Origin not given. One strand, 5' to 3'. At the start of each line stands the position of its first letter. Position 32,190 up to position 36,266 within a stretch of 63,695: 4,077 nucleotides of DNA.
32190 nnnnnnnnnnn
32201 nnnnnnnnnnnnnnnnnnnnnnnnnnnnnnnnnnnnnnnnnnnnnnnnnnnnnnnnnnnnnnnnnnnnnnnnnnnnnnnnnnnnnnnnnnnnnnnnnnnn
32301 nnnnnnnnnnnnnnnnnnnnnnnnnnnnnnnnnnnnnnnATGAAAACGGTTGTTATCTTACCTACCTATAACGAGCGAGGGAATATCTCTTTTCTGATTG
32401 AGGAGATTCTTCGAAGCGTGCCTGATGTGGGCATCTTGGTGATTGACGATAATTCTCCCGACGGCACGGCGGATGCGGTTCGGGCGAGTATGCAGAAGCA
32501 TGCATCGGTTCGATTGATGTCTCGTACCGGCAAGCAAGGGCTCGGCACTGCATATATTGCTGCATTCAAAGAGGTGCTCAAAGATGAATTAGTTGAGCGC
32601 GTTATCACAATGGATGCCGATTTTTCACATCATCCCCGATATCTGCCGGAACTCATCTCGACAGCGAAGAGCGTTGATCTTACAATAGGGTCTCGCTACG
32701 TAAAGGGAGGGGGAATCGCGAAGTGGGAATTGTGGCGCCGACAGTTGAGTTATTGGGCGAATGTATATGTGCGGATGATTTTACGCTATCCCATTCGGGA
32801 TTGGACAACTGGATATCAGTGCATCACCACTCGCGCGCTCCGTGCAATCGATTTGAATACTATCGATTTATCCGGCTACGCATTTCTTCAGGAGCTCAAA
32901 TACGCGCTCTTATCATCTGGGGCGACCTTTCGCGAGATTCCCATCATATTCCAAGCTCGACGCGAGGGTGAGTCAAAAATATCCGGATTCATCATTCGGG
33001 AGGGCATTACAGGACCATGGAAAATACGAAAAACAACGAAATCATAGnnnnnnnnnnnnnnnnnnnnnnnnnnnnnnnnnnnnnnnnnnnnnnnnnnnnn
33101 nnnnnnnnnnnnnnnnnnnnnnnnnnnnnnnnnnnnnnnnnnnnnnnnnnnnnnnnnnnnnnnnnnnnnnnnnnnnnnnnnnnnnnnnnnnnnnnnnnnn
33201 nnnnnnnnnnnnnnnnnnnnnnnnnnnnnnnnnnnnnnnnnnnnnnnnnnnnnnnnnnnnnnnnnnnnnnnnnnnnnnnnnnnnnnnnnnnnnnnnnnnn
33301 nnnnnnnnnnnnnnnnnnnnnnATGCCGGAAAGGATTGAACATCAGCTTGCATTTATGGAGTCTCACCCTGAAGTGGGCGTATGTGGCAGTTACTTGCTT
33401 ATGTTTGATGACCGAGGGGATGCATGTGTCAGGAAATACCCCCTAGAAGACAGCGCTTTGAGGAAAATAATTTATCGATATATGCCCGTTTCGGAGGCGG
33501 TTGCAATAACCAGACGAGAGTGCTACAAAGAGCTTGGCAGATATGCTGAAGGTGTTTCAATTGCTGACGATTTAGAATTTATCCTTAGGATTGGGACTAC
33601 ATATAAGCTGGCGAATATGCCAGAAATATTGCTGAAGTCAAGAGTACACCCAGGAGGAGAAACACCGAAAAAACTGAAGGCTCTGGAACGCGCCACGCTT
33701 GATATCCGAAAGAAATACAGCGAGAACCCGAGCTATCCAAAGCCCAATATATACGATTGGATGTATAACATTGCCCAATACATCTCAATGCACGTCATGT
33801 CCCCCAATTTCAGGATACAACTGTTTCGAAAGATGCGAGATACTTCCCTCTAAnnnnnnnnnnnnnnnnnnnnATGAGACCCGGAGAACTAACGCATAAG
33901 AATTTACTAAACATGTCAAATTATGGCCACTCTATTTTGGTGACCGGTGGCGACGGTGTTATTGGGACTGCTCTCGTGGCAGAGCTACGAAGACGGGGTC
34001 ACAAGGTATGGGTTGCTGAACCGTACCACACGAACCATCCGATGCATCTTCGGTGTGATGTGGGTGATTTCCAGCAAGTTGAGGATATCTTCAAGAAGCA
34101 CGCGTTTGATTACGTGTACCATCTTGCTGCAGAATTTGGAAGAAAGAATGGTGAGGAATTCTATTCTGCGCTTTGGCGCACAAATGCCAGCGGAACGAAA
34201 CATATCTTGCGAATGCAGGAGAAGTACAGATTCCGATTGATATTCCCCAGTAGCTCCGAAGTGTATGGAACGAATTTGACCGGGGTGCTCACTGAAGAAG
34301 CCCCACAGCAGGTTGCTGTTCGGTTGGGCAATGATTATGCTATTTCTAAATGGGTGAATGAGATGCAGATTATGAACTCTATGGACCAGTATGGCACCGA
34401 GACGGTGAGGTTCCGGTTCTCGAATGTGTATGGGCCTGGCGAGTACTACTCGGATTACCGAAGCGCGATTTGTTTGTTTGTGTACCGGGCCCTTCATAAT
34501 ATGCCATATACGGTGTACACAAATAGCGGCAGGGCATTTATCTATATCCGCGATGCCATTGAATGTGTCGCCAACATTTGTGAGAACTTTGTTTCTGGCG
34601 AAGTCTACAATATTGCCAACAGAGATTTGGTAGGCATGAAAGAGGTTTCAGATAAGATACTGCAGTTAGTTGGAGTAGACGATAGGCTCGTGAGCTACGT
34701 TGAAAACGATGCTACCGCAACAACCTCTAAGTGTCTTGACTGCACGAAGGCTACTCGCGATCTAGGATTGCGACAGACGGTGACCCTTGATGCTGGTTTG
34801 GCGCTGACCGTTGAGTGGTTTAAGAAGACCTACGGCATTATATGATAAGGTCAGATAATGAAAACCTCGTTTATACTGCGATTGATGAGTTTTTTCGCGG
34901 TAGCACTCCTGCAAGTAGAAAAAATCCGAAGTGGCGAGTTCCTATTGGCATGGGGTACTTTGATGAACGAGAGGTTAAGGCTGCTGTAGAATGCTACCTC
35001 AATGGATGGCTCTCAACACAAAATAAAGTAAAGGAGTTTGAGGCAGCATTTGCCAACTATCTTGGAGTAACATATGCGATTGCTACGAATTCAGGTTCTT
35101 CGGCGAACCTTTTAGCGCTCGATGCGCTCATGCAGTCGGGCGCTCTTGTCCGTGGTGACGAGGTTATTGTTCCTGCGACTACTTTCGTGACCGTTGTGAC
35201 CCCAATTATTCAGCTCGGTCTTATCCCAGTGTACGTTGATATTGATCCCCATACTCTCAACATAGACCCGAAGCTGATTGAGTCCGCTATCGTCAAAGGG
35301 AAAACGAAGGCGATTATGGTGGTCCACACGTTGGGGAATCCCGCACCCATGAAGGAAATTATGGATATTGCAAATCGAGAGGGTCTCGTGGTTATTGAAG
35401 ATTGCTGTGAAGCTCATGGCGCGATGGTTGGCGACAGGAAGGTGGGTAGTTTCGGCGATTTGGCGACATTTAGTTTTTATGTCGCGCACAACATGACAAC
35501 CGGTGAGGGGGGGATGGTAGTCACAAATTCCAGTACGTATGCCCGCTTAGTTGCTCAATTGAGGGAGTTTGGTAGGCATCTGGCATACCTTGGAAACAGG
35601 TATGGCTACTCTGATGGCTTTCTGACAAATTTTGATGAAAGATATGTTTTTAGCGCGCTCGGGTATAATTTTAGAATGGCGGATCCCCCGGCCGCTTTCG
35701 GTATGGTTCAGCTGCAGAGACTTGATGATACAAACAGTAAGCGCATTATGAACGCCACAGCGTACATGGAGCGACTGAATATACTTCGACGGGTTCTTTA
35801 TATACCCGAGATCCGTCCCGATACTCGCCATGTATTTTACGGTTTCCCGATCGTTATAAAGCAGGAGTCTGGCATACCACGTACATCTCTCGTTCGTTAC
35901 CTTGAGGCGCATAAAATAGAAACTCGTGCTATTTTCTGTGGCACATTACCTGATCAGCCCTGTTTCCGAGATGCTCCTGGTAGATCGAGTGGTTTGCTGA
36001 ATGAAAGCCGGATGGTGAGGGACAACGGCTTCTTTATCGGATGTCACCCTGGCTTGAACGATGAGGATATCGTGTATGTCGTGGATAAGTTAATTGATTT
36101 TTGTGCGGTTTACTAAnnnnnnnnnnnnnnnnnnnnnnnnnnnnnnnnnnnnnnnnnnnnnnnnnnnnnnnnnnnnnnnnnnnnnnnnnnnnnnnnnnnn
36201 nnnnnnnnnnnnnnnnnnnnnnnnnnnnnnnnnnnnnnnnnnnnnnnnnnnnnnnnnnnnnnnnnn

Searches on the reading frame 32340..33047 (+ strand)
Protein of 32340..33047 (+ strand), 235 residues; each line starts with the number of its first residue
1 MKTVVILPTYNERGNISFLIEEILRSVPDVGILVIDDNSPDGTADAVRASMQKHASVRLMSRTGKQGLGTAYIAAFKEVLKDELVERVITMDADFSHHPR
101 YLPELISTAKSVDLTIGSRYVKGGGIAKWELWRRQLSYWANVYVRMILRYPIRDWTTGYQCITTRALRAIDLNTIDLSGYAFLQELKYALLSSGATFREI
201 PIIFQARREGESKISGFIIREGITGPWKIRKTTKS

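Call 13: search_protein_families(library=ncbifam, proteins=[window:32340-33047:+], max_evalue=0.1)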
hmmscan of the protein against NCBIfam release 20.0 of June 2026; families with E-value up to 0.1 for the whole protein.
window:32340-33047:+ (235 aa): 17 families
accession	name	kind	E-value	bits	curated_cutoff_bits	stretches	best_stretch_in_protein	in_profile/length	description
TIGR04182.1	glyco_TIGR04182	equivalog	2.7e-16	59.8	325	1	4-225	3-210/293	S-layer glycoprotein N-glycosyltransferase AglJ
NF047588.1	GlcsyltransPgfSStrep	equivalog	3.3e-08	33.1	500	1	1-170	1-167/308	glycosyltransferase PgfS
NF007986.1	PRK10714.1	equivalog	1.3e-07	30.9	529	1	2-118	7-124/316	undecaprenyl-phosphate 4-deoxy-4-formamido-L-arabinose transferase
NF053846.1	glyco_with_XrtP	equivalog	1.3e-07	30.7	520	1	6-118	46-167/440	XrtP-associated glycosyltransferase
NF045692.1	OglycostaseCruG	equivalog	5e-07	29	600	1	3-113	43-156/386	2'-O-glycosyltransferase CruG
TIGR03937.1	PgaC_IcaA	equivalog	9.5e-07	28.1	422.3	1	4-94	48-135/407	poly-beta-1,6-N-acetyl-D-glucosamine synthase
NF041391.1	DPhHxTase_Halo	equivalog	1.9e-06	27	375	1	9-217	3-195/213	dolichyl-phosphate hexose transferase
NF058614.1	PPMAGASynPpgS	equivalog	2.8e-06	26.9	370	1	4-125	3-119/226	polyprenyl-phospho-N-acetylgalactosaminyl synthase PpgS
TIGR03469.1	HpnB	hypoth_equivalog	3.1e-06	26.5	379.25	1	4-130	47-181/386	hopene-associated glycosyltransferase HpnB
NF041865.1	EpsU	equivalog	9.5e-06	24.8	700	1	5-103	43-141/394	exopolysaccharide biosynthesis GT2 family glycosyltransferase EpsU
TIGR04283.1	glyco_like_mftF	equivalog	0.00012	21.8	182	1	5-53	3-52/221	TIGR04283 family arsenosugar biosynthesis glycosyltransferase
NF041875.1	EPS_EpsD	equivalog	0.0005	19.6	370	1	5-103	3-98/325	exopolysaccharide biosynthesis glycosyltransferase EpsD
NF038302.1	EPS_HpsE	equivalog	0.0013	17.8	300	1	4-78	4-84/307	hormogonium polysaccharide biosynthesis glycosyltransferase HpsE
NF047683.1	TeichurnBiosyTuaG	equivalog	0.0036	17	400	1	4-76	9-82/252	teichuronic acid biosynthesis protein TuaG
NF007482.0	PRK10073.1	equivalog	0.0066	15.5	423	1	4-116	9-117/334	glycosyltransferase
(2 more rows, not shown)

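Call 37: search_protein_families(library=pfam, proteins=[window:32340-33047:+], max_evalue=0.001)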
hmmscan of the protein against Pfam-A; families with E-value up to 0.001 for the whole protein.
window:32340-33047:+ (235 aa): 1 family
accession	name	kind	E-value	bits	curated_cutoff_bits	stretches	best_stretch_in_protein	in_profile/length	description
PF00535.33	Glycos_transf_2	-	1.4e-22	80.8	23.3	1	5-167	2-159/168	Glycosyl transferase family 2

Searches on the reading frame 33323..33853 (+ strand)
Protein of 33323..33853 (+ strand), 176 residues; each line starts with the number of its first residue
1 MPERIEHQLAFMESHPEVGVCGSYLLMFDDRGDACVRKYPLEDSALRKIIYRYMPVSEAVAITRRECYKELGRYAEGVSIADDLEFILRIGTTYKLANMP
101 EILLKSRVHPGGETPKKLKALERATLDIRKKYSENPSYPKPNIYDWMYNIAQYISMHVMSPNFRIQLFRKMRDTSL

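Call 37: search_protein_families(library=pfam, proteins=[window:33323-33853:+], max_evalue=0.001)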
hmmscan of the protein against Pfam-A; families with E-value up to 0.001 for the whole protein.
window:33323-33853:+ (176 aa): 0 families

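Call 63: search_protein_families(library=ncbifam, proteins=[window:33323-33853:+], max_evalue=0.001)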
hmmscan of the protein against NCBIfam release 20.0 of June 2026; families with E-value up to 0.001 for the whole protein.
window:33323-33853:+ (176 aa): 1 family
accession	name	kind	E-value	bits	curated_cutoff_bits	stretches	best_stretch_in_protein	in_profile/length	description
NF053739.1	GlytfEpsEBac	equivalog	1.9e-08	33.6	450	1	2-107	97-203/265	glycosyltransferase EpsE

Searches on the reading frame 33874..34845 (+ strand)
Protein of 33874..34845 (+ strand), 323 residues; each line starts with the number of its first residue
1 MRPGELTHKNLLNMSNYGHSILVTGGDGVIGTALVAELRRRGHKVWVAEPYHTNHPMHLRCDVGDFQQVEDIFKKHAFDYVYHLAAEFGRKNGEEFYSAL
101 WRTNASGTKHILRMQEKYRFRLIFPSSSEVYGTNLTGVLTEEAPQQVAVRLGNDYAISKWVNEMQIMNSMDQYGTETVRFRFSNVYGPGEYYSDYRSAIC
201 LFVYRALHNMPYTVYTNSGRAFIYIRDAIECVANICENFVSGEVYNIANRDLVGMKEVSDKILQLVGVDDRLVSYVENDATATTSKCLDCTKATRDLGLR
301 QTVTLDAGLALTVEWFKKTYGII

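Call 37: search_protein_families(library=pfam, proteins=[window:33874-34845:+], max_evalue=0.001)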
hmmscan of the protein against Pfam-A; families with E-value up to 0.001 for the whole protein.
window:33874-34845:+ (323 aa): 6 families
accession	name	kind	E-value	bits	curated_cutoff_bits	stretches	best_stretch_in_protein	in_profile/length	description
PF01370.27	Epimerase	-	6.8e-42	144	20.9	1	21-248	1-240/240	NAD dependent epimerase/dehydratase family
PF16363.11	GDP_Man_Dehyd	-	1.9e-28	100.4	27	1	22-310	1-330/332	GDP-mannose 4,6 dehydratase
PF04321.23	RmlD_sub_bind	-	2.3e-16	60.2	27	1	20-283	2-248/287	RmlD substrate binding domain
PF07993.18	NAD_binding_4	-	9.5e-12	45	20.1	1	77-211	88-236/258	Male sterility protein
PF02719.21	Polysacc_synt_2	-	4.8e-11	42.8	20.2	1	59-271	59-252/293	Polysaccharide biosynthesis protein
PF01073.25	3Beta_HSD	-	7e-09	35.5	22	1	22-193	1-189/280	3-beta hydroxysteroid dehydrogenase/isomerase family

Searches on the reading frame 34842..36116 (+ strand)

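Call 37: search_protein_families(library=pfam, proteins=[window:34842-36116:+], max_evalue=0.001)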
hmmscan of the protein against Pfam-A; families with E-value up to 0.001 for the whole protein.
window:34842-36116:+ (424 aa): 2 families
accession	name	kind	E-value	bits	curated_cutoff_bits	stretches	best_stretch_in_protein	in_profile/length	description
PF01041.23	DegT_DnrJ_EryC1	-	1.2e-101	341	19.8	1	41-417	4-359/360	DegT/DnrJ/EryC1/StrS aminotransferase family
PF01212.27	Beta_elim_lyase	-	1.1e-07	31.9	27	1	61-316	32-269/288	Beta-eliminating lyase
